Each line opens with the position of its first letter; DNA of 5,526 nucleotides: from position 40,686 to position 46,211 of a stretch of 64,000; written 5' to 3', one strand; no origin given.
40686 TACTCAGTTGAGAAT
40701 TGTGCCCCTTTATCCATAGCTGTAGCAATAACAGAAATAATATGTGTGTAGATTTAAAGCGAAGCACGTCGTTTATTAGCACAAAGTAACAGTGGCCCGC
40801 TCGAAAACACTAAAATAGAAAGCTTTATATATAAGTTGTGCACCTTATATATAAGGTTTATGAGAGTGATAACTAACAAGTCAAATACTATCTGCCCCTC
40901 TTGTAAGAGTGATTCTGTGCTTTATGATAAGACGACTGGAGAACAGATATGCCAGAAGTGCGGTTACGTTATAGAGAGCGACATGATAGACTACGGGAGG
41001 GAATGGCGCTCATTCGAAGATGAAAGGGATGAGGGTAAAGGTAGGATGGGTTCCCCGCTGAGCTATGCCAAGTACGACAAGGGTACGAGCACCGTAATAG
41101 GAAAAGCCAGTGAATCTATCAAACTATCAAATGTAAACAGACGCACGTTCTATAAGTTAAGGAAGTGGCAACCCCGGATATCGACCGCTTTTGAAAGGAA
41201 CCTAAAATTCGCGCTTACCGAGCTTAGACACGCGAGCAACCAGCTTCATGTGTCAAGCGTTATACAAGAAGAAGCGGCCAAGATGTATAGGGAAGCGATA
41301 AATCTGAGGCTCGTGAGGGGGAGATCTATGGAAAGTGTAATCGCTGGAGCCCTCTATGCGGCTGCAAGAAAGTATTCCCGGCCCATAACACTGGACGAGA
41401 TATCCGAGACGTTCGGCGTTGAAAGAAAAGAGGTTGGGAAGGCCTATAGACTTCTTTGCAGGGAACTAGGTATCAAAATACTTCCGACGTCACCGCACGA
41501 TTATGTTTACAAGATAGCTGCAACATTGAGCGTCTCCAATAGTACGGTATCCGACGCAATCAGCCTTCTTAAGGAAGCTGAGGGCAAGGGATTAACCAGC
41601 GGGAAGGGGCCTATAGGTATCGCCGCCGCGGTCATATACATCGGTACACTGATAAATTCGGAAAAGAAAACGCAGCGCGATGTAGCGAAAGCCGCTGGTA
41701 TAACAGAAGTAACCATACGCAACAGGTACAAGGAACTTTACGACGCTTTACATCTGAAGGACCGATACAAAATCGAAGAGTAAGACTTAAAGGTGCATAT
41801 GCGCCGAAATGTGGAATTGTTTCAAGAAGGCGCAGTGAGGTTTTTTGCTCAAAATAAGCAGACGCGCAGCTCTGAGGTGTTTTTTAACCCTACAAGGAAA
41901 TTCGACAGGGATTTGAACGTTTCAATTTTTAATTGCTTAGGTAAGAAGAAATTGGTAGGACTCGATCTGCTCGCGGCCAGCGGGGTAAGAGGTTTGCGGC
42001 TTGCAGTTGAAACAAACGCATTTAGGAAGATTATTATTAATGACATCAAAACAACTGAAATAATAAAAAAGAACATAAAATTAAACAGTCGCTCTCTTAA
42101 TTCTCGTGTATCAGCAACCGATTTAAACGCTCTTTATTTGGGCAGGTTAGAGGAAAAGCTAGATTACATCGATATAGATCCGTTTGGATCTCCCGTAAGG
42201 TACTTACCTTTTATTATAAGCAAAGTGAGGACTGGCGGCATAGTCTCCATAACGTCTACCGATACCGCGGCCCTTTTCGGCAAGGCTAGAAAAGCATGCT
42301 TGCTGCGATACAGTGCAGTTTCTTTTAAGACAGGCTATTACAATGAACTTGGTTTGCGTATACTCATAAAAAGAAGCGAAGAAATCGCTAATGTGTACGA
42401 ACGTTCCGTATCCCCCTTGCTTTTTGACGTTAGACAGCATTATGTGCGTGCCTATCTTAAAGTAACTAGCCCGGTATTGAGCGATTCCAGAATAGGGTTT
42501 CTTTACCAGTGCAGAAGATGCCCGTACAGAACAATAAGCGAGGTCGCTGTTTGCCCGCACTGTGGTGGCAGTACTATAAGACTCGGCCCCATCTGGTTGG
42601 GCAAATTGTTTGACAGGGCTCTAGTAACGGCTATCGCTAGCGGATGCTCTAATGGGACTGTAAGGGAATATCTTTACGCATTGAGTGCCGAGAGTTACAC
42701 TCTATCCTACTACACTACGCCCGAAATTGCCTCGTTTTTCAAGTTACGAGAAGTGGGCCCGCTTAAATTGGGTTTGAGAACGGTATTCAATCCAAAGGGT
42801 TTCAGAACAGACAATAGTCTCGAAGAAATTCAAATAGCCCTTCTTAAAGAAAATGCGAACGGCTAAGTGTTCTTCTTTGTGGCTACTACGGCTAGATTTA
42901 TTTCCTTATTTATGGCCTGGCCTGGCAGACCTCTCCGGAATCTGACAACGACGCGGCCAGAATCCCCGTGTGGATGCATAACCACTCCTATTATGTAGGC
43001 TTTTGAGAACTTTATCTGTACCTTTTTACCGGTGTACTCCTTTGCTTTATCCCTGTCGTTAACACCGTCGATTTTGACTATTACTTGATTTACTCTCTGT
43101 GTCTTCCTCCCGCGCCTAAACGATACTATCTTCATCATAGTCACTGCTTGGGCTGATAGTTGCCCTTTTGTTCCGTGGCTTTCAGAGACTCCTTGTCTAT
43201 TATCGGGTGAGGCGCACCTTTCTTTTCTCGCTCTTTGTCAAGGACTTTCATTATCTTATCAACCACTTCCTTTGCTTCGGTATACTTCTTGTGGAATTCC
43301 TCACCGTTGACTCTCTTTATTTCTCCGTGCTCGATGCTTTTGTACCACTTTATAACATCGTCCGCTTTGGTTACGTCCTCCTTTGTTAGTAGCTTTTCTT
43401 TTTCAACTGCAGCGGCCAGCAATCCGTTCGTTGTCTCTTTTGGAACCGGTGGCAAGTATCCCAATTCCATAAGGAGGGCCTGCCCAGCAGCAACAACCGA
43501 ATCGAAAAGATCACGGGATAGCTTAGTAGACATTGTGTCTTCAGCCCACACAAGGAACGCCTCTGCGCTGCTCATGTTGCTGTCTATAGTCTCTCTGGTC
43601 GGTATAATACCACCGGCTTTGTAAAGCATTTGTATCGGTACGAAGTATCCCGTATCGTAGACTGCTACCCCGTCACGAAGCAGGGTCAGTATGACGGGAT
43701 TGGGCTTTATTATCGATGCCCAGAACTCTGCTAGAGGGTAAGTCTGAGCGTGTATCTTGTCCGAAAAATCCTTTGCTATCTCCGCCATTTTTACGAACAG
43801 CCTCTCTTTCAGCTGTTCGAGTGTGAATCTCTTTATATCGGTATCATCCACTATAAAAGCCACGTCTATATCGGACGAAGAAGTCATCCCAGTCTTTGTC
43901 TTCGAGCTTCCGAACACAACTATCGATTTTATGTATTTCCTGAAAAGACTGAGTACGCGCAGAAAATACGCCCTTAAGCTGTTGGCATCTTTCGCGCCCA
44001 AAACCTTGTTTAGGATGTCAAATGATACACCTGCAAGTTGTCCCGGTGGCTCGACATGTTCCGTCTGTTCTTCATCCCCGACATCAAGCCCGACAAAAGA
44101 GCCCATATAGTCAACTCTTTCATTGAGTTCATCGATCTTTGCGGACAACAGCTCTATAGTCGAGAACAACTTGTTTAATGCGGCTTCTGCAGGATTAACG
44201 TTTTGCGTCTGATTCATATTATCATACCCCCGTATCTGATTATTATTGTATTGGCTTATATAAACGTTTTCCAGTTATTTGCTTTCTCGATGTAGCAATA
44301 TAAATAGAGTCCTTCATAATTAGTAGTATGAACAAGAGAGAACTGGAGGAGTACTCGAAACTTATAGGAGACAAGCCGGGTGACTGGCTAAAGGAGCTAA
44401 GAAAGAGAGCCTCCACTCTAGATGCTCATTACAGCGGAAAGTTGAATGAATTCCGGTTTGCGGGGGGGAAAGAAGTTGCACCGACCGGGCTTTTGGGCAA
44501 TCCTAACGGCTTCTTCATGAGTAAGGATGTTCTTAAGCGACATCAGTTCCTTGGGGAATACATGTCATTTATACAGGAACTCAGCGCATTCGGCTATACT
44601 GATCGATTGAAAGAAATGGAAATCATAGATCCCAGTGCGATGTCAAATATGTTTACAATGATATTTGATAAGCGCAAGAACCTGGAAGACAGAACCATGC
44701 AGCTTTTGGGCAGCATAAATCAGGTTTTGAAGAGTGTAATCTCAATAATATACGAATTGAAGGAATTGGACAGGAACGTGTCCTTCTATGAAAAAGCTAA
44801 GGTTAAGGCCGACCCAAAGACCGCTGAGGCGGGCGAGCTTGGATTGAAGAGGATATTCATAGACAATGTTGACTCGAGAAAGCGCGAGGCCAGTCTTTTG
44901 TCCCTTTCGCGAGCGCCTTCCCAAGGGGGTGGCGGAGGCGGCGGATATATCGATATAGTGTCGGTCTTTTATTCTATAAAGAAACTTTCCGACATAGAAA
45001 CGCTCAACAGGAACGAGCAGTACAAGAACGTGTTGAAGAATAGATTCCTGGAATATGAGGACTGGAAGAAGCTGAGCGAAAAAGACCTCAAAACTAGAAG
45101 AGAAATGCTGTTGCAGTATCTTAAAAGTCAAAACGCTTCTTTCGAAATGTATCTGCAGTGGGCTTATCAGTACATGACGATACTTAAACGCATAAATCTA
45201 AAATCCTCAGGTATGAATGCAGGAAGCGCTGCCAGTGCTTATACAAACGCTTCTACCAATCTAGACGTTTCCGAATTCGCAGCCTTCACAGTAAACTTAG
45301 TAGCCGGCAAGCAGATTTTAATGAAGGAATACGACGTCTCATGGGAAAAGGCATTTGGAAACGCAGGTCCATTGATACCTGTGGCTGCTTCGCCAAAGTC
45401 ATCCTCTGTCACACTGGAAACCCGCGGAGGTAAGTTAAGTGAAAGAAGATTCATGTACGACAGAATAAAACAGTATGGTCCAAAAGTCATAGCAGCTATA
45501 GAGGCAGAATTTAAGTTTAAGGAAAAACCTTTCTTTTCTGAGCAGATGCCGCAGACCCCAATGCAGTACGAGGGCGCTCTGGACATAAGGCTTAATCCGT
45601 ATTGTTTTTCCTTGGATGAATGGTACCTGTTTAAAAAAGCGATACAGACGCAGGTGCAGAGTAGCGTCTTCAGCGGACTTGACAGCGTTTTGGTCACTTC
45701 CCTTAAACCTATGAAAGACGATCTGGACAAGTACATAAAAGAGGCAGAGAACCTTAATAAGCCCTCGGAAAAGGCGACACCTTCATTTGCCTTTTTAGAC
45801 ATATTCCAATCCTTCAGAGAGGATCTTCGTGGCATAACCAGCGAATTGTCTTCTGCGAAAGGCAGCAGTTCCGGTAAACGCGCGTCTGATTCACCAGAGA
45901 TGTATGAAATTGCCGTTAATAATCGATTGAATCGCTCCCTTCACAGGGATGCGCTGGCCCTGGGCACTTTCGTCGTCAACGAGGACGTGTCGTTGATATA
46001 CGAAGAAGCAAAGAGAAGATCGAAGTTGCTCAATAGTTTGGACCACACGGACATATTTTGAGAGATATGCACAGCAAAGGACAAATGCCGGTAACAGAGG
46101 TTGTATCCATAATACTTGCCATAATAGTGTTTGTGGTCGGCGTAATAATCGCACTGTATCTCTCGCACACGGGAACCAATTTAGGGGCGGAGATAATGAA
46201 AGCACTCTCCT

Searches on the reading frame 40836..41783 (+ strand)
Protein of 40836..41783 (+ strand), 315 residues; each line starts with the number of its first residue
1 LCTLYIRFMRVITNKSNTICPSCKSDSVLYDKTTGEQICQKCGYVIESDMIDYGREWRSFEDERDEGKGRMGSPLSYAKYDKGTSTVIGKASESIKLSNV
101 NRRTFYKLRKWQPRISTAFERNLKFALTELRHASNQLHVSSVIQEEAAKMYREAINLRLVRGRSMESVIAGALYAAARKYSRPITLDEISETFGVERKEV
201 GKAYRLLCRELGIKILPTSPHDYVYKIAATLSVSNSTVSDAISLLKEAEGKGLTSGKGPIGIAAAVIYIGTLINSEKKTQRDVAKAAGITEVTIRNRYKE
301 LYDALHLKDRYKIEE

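Call 9: search_protein_families(library=pfam, max_evalue=0.01, proteins=[window:40836-41783:+])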
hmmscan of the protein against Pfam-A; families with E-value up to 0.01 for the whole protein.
window:40836-41783:+ (315 aa): 10 families
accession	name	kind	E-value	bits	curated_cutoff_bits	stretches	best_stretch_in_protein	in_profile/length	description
PF00382.24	TFIIB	-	1.4e-36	124.8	23.6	2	218-303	6-91/92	Transcription factor TFIIB repeat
PF08271.17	Zn_Ribbon_TF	-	3.9e-14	52.4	29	1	19-60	2-43/43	TFIIB zinc-binding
PF08279.18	HTH_11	-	8.8e-06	26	25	0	226-248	20-42/55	HTH domain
PF04545.22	Sigma70_r4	-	2.9e-05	23.9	24.1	0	276-300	19-43/50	Sigma-70, region 4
PF13384.12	HTH_23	-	7.7e-05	22.8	24.6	0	225-250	21-45/50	Homeodomain-like domain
PF00392.27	GntR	-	0.00055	20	27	0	226-247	29-50/64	Bacterial regulatory proteins, gntR family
PF08792.16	A2L_zn_ribbon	-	0.0031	17.6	22.9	1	17-45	3-30/33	A2L zinc ribbon domain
PF04967.18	HTH_10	-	0.0041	17.3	23.1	0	180-198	20-38/53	HTH DNA binding domain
PF13545.12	HTH_Crp_2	-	0.0042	17.4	27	0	227-248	28-49/70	Crp-like helix-turn-helix domain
PF01978.25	TrmB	-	0.0055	17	25.6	0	182-210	21-49/68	Sugar-specific transcriptional regulator TrmB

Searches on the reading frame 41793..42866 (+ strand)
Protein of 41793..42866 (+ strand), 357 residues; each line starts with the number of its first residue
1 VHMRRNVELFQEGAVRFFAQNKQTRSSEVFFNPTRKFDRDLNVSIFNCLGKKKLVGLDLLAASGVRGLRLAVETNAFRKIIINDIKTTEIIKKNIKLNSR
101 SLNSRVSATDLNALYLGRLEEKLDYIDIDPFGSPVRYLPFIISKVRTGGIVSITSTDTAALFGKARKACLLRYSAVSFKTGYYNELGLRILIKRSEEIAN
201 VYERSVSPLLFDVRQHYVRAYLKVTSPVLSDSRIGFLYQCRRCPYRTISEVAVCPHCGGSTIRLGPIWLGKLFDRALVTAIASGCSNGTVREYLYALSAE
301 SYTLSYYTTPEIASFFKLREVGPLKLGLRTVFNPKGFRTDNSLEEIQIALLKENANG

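Call 9: search_protein_families(library=pfam, max_evalue=0.01, proteins=[window:41793-42866:+])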
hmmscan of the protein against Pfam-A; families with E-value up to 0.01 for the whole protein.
window:41793-42866:+ (357 aa): 3 families
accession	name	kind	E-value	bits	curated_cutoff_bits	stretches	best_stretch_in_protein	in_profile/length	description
PF02005.22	TRM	-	1e-67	229.4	27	1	24-342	15-367/376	N2,N2-dimethylguanosine tRNA methyltransferase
PF23455.1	DUF7129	-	0.0018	18.4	30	1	237-260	11-36/45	Domain of unknown function (DUF7129)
PF10294.15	Methyltransf_16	-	0.002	18.4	21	1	57-112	51-106/174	Lysine methyltransferase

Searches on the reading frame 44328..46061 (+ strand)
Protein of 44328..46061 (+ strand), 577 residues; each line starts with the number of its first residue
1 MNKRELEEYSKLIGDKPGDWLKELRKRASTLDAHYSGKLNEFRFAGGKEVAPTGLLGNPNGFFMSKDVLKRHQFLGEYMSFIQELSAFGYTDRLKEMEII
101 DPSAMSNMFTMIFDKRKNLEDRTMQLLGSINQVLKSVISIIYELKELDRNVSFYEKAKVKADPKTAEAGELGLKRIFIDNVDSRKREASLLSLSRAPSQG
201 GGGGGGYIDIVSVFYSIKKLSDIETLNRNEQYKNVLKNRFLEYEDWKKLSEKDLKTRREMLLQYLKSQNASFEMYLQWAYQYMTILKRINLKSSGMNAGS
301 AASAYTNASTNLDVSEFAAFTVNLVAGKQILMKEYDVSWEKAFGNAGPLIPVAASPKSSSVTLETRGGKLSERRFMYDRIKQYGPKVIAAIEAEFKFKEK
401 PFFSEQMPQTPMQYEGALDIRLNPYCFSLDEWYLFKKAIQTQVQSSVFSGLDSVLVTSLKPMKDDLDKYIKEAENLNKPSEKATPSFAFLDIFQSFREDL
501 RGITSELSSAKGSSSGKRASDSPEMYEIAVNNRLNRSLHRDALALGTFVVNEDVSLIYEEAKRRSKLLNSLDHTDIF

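Call 6: search_protein_families(library=pfam, max_evalue=0.1, proteins=[window:44328-46061:+])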
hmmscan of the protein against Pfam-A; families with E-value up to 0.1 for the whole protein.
window:44328-46061:+ (577 aa): 0 families

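Call 7: search_protein_families(library=ncbifam, max_evalue=0.1, proteins=[window:44328-46061:+])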
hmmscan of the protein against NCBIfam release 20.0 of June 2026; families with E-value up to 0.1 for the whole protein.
window:44328-46061:+ (577 aa): 0 families

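Call 78: search_solved_structures(query=window:44328-46061:+, max_evalue=1)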
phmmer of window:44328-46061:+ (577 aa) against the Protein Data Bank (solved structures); distinct sequences matched with E-value up to 1: 0.
